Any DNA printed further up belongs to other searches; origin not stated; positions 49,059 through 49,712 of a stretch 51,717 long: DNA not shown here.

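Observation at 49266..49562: Orphan 98-aa peptide with a double-glycine-type leader and a 10-Cys, Thr-rich core: a candidate RiPP or bacteriocin precursor without a nearby maturase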

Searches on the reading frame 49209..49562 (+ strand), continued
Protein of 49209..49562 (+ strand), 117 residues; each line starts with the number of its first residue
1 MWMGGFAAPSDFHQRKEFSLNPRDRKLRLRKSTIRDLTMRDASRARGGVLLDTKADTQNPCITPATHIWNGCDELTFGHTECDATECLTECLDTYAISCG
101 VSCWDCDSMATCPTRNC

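Call 57: find_homologous_proteins(query=L010:1102-2325:+, max_evalue=1e-20)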
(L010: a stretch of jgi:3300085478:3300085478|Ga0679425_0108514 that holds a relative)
Query L010:1102-2325:+ (408 aa): 837 proteins with E <= 1e-20 among 8000 candidates; the best 120 are listed.
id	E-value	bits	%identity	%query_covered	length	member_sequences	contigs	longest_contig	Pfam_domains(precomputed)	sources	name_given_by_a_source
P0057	8.0e-278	939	100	100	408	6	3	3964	PF05147.20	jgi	jgi:class I lanthipeptide synthase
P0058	6.2e-229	778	83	100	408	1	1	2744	PF05147.20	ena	-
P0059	4.5e-170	584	84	73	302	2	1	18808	PF05147.20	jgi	jgi:lantibiotic modifying enzyme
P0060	6.5e-83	297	41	98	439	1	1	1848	PF05147.20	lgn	-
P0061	9.3e-82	293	40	99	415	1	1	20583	PF05147.20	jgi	jgi:lantibiotic modifying enzyme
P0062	3.6e-81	291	40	100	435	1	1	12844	PF05147.20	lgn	-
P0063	6.5e-81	290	39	99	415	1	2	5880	PF05147.20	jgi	jgi:lantibiotic modifying enzyme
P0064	8.6e-80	287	42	91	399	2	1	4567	PF05147.20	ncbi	ncbi:MAG TPA: lanthionine synthetase C family protein, partial [Longimicrobiaceae bacterium]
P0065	1.5e-79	286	41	94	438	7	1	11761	PF05147.20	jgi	jgi:lantibiotic modifying enzyme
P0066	2.2e-78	282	41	88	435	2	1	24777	PF05147.20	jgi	jgi:lantibiotic biosynthesis protein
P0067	4.1e-77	278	39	99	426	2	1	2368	PF05147.20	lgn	-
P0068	1.5e-76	276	39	100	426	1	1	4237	PF05147.20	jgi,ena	-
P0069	1.7e-76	276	40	98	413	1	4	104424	PF05147.20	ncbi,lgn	-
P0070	2.5e-76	275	37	99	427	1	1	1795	PF05147.20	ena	-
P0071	5.5e-76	274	39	99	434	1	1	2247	PF05147.20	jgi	jgi:lantibiotic modifying enzyme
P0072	5.5e-76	274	41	90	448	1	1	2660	PF05147.20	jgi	jgi:lantibiotic biosynthesis protein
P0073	7.4e-76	274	41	99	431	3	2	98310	PF05147.20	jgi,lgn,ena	-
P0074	1.2e-75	273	39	99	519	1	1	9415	PF05147.20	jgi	jgi:lantibiotic modifying enzyme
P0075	1.4e-75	273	39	99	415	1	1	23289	PF05147.20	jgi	jgi:hypothetical protein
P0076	1.5e-75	273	43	78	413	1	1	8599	PF05147.20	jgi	jgi:hypothetical protein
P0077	1.6e-75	273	41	98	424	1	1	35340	PF05147.20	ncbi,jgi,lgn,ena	ncbi:MAG TPA: lanthionine synthetase C family protein [Thermoanaerobaculia bacterium]|jgi:lantibioti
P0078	2.0e-75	272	40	98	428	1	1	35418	PF05147.20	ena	-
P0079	2.2e-75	272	40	90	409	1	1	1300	PF05147.20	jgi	jgi:lantibiotic modifying enzyme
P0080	2.4e-75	272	39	99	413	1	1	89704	PF05147.20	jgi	jgi:lantibiotic biosynthesis protein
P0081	2.8e-75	272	39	92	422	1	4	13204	PF05147.20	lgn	-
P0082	3.2e-75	272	39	99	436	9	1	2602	PF05147.20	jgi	jgi:hypothetical protein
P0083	4.3e-75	271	37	100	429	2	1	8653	PF05147.20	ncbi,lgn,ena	-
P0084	4.5e-75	271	41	90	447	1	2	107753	PF05147.20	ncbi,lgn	-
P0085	4.6e-75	271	42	90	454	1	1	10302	PF05147.20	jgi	jgi:hypothetical protein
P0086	4.9e-75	271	39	99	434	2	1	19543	PF05147.20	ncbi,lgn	-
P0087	5.1e-75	271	42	90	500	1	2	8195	PF05147.20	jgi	jgi:class I lanthipeptide synthase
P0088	5.2e-75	271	39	95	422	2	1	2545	PF05147.20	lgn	-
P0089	6.3e-75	271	39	99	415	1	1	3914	PF05147.20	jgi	jgi:hypothetical protein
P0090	7.4e-75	270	40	88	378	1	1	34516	PF05147.20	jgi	jgi:lantibiotic modifying enzyme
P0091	7.5e-75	270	37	100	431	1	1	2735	PF05147.20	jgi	jgi:lantibiotic modifying enzyme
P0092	7.9e-75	270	40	90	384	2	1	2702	PF05147.20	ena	-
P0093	7.9e-75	270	40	98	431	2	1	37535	PF05147.20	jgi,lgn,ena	jgi:lantibiotic modifying enzyme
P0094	9.3e-75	270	42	87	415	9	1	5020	PF05147.20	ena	-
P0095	1.0e-74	270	40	99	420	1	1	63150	PF05147.20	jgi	jgi:hypothetical protein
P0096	1.1e-74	270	40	90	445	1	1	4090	PF05147.20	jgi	jgi:lantibiotic modifying enzyme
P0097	1.2e-74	270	38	99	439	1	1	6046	PF05147.20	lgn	-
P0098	1.5e-74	269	40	92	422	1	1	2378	PF05147.20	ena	-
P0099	1.6e-74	269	39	99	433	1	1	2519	PF05147.20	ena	-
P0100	2.9e-74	269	39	90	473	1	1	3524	PF05147.20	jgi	-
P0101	2.9e-74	269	37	99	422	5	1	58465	PF05147.20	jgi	jgi:lantibiotic modifying enzyme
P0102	3.3e-74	268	43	78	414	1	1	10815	PF05147.20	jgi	jgi:hypothetical protein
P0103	3.9e-74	268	40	95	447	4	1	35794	PF05147.20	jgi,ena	jgi:hypothetical protein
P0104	4.4e-74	268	40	99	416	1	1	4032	PF05147.20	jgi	jgi:lantibiotic modifying enzyme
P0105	4.7e-74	268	38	99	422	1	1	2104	PF05147.20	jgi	jgi:hypothetical protein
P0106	5.7e-74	268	39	98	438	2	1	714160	PF05147.20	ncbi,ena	-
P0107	6.8e-74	267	39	100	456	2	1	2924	PF05147.20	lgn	-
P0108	1.1e-73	267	41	90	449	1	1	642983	PF05147.20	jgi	jgi:hypothetical protein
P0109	1.2e-73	266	40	96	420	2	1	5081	PF05147.20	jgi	jgi:lantibiotic modifying enzyme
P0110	1.2e-73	266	39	98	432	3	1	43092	PF05147.20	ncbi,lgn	-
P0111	1.3e-73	266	38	100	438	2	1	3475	PF05147.20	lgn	-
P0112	1.4e-73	266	39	95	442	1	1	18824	PF05147.20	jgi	jgi:lantibiotic modifying enzyme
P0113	1.5e-73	266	40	90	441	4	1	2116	PF05147.20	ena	-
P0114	1.7e-73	266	40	84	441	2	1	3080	PF05147.20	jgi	jgi:lantibiotic modifying enzyme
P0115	3.0e-73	265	38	90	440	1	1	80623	PF05147.20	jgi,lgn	-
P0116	3.1e-73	265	39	90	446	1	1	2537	PF05147.20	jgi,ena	-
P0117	3.1e-73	265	38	100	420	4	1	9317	PF05147.20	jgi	-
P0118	3.1e-73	265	41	90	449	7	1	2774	PF05147.20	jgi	-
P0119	3.4e-73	265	38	99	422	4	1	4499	PF05147.20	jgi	jgi:lantibiotic biosynthesis protein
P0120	5.1e-73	264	38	96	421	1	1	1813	PF05147.20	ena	-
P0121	6.4e-73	264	38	98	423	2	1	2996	PF05147.20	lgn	-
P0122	8.1e-73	264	42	95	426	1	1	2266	PF05147.20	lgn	-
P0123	9.0e-73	264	39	98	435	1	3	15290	PF05147.20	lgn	-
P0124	1.1e-72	263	37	99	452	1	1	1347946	PF05147.20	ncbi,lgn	ncbi:MAG: lanthionine synthetase C family protein [Caldilineaceae bacterium]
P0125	1.2e-72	263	35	99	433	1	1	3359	PF05147.20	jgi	jgi:lantibiotic biosynthesis protein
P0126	1.3e-72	263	39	100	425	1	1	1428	PF05147.20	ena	-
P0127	1.7e-72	263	38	99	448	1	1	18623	PF05147.20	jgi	jgi:lantibiotic modifying enzyme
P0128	1.7e-72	263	38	99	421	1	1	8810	PF05147.20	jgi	jgi:hypothetical protein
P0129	1.8e-72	263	40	90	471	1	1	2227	PF05147.20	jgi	-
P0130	2.0e-72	262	39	99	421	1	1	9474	PF05147.20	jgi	jgi:lantibiotic modifying enzyme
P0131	2.1e-72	262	40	92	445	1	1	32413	PF05147.20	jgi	jgi:lantibiotic biosynthesis protein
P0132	2.7e-72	262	39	99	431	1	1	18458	PF05147.20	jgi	jgi:hypothetical protein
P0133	3.6e-72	262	38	99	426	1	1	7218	PF05147.20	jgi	jgi:lantibiotic modifying enzyme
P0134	3.7e-72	262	43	73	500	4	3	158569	PF05147.20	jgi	jgi:hypothetical protein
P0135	4.7e-72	261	36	99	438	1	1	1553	PF05147.20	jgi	jgi:lantibiotic modifying enzyme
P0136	5.0e-72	261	38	98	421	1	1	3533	PF05147.20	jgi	jgi:hypothetical protein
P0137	5.2e-72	261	39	99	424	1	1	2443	PF05147.20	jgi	jgi:hypothetical protein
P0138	5.3e-72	261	38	99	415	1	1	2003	PF05147.20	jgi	jgi:lantibiotic modifying enzyme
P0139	5.4e-72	261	39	95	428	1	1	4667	PF05147.20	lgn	-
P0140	5.5e-72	261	38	99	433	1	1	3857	PF05147.20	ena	-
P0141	5.9e-72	261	40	89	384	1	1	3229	PF05147.20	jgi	jgi:lantibiotic biosynthesis protein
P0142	6.2e-72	261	39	98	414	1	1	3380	PF05147.20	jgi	jgi:lantibiotic modifying enzyme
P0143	8.2e-72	260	38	100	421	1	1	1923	PF05147.20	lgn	-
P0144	8.4e-72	260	38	99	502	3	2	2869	PF05147.20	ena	-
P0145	9.4e-72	260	37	100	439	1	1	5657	PF05147.20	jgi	jgi:lantibiotic biosynthesis protein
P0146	1.1e-71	260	37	99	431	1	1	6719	PF05147.20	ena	-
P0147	1.1e-71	260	39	97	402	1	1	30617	PF05147.20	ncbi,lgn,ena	-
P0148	1.2e-71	260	38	99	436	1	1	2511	PF05147.20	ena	-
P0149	1.3e-71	260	42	92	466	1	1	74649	PF05147.20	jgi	jgi:lantibiotic modifying enzyme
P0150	1.4e-71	260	39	90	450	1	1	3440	PF05147.20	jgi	-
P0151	1.6e-71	259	40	90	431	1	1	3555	PF05147.20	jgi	jgi:lantibiotic modifying enzyme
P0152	1.6e-71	259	38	88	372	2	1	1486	PF05147.20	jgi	jgi:lantibiotic modifying enzyme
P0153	1.7e-71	259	37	99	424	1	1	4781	PF05147.20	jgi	jgi:lantibiotic biosynthesis protein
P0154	1.8e-71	259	41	89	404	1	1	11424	PF05147.20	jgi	jgi:hypothetical protein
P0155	1.9e-71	259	36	100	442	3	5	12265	PF05147.20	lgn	-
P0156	2.0e-71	259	39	99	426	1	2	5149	PF05147.20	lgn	-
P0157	2.0e-71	259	39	97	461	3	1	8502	PF05147.20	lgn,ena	-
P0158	2.1e-71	259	41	79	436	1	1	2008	PF05147.20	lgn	-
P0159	2.1e-71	259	40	87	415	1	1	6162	PF05147.20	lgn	-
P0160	2.2e-71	259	39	98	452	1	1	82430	PF05147.20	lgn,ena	-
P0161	2.4e-71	259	39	94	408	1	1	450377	PF05147.20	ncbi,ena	-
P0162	2.6e-71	259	40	90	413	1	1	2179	PF05147.20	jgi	jgi:hypothetical protein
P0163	3.0e-71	259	41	90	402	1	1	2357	PF05147.20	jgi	jgi:lantibiotic modifying enzyme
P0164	3.3e-71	258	40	96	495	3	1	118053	PF05147.20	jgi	jgi:lantibiotic modifying enzyme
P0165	3.8e-71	258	36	100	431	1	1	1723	PF05147.20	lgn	-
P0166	4.1e-71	258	37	100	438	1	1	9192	PF05147.20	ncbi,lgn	-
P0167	4.5e-71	258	40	90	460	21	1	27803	PF05147.20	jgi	jgi:hypothetical protein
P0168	5.6e-71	258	42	78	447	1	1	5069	PF05147.20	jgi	jgi:lantibiotic modifying enzyme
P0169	5.7e-71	258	37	99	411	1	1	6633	PF05147.20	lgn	-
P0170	6.4e-71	258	41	91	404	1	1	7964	PF05147.20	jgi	jgi:hypothetical protein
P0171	6.7e-71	257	35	100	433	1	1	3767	PF05147.20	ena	-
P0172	6.8e-71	257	36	99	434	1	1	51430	PF05147.20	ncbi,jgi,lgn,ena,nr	ncbi:MAG TPA: lanthionine synthetase C family protein [Thermoanaerobaculia bacterium]|nr:lanthionine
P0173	6.9e-71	257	41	89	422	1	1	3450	PF05147.20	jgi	jgi:hypothetical protein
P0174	7.0e-71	257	41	90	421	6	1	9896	PF05147.20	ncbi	ncbi:MAG: lanthionine synthetase C family protein [Gemmatimonadota bacterium]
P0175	7.0e-71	257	39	98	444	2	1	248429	PF05147.20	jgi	jgi:hypothetical protein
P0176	7.1e-71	257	39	90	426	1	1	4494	PF05147.20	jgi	jgi:class I lanthipeptide synthase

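Call 58: find_encoding_contigs(protein=P0059, flank=10000)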
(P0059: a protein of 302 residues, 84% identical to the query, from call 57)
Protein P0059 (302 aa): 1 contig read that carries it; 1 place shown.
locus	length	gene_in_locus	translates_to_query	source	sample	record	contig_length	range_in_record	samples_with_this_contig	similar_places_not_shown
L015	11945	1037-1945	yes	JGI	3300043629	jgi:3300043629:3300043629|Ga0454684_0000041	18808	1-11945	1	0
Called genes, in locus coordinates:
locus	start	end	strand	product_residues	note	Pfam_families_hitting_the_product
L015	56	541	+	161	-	-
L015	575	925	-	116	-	-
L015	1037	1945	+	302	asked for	PF05147:LANC_like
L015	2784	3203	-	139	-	PF08818:DUF1801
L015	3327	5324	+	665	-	PF01551:Peptidase_M23 (faint)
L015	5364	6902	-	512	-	PF00072:Response_reg, PF07228:SpoIIE, PF13860:FlgD_ig (weak)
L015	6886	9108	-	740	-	PF00989:PAS (faint), PF08448:PAS_4 (weak), PF13188:PAS_8 (faint), PF13426:PAS_9 (faint), PF08448:PAS_4 (weak), PF00512:HisKA, PF02518:HATPase_c, PF00072:Response_reg, +1 more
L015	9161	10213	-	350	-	PF00561:Abhydrolase_1, PF12697:Abhydrolase_6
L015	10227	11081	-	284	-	PF12146:Hydrolase_4 (weak), PF00561:Abhydrolase_1, PF12697:Abhydrolase_6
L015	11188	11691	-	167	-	PF14588:YjgF_endoribonc, PF01042:Ribonuc_L-PSP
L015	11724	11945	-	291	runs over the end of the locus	PF00561:Abhydrolase_1, PF12146:Hydrolase_4, PF12697:Abhydrolase_6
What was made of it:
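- L015 has 10 kb downstream of its LanC with none (call 58).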

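Call 62: find_encoding_contigs(protein=P0061, flank=10000, max_places=2)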
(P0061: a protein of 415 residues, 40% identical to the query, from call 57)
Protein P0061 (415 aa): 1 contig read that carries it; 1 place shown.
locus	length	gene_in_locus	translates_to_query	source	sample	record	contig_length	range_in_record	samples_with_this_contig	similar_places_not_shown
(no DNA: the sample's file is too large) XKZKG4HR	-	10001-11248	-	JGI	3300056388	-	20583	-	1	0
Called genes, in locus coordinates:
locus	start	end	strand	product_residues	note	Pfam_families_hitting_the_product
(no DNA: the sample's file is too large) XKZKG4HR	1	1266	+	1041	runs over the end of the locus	PF00027:cNMP_binding, PF03412:Peptidase_C39, PF00664:ABC_membrane, PF00005:ABC_tran, PF02463:SMC_N (faint)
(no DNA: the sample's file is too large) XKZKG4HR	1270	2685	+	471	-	PF25919:BSH_CusB (faint), PF25973:BSH_CzcB (faint)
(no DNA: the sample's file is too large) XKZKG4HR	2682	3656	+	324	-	PF00158:Sigma54_activat, PF01078:Mg_chelatase (faint), PF14532:Sigma54_activ_2, PF00004:AAA, PF07728:AAA_5 (weak), PF25601:AAA_lid_14, PF02954:HTH_8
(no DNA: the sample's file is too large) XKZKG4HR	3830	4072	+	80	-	-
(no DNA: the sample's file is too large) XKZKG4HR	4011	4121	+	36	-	-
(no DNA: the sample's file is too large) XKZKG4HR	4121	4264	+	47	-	-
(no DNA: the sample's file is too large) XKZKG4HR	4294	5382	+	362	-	-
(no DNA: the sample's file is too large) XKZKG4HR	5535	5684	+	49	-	-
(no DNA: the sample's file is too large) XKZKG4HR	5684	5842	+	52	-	-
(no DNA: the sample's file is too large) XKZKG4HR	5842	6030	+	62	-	-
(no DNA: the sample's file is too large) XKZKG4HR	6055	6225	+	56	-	-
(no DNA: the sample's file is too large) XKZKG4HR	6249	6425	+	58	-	-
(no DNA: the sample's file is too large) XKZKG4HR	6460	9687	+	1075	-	PF04738:Lant_dehydr_N, PF14028:Lant_dehydr_C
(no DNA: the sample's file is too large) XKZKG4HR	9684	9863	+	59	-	-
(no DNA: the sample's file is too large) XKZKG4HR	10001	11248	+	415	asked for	PF05147:LANC_like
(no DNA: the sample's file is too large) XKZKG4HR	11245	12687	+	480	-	PF05147:LANC_like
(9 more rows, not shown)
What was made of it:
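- A LanC 40% identical to these sits in a full cluster with LanB, two LanC genes, a C39-ABC exporter and HlyD (call 62).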

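Call 64: list_cluster_members(proteins=[P0005, P0006, P0007, P0009, P0013, P0016, P0022, P0028, P0033, P0045])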
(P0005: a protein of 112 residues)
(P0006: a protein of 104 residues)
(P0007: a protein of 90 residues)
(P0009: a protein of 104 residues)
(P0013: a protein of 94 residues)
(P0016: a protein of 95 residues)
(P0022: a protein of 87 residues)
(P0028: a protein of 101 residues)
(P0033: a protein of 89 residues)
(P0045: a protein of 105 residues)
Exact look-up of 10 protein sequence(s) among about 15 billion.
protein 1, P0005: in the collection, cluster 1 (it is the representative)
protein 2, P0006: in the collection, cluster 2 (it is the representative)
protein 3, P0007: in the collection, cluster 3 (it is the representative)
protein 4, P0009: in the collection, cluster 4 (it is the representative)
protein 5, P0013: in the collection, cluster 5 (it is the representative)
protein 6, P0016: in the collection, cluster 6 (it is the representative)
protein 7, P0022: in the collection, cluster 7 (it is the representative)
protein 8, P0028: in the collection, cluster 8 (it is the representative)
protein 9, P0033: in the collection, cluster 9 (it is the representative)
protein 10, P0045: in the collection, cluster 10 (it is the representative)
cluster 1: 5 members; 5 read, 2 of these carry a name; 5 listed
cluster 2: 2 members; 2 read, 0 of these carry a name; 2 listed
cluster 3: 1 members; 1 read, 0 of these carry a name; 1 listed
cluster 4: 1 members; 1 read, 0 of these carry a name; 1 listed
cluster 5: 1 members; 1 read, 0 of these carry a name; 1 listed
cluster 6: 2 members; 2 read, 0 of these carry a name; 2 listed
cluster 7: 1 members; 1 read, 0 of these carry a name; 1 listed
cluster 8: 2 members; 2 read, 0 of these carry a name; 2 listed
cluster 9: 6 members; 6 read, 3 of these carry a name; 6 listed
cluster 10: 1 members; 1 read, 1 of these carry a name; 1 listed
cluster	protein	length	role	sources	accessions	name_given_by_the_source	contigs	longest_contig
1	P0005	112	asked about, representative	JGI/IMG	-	-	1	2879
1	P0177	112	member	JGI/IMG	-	hypothetical protein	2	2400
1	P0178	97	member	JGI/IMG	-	hypothetical protein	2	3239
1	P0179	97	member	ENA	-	-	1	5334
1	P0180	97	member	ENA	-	-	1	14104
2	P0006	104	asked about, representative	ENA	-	-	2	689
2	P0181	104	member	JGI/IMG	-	-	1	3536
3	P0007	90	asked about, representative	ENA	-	-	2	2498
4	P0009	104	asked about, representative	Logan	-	-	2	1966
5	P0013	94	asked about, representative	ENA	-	-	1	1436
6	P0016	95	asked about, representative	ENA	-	-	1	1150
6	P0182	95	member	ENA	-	-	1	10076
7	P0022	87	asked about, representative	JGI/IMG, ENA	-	-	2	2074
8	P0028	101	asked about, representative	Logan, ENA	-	-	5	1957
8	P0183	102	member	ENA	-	-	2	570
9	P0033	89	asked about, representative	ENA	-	-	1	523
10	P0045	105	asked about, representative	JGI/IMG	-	hypothetical protein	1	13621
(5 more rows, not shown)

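Call 69: find_encoding_contigs(protein=P0045, flank=10000, max_places=2)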
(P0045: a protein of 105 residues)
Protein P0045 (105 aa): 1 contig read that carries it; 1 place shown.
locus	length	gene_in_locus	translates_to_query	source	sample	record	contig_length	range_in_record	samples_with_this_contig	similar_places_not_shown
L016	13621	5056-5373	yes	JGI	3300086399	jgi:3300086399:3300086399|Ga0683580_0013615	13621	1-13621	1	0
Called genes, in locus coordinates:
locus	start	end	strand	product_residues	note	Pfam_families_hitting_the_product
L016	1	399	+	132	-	?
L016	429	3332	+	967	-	PF07719:TPR_2 (faint), PF13176:TPR_7 (faint), PF13374:TPR_10 (faint), PF00515:TPR_1 (faint), PF13424:TPR_12 (weak), PF14938:SNAP (weak), PF13424:TPR_12, PF12770:CHAT, +2 more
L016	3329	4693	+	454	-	PF00082:Peptidase_S8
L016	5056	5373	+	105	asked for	-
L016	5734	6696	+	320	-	-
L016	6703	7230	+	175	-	-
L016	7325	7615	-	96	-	-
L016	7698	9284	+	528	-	PF00083:Sugar_tr, PF07690:MFS_1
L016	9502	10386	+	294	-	PF02129:Peptidase_S15 (weak), PF12740:PETase (faint), PF00561:Abhydrolase_1, PF12146:Hydrolase_4, PF12697:Abhydrolase_6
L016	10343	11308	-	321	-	PF01544:CorA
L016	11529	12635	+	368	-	-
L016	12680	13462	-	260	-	PF00881:Nitroreductase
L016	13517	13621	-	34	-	?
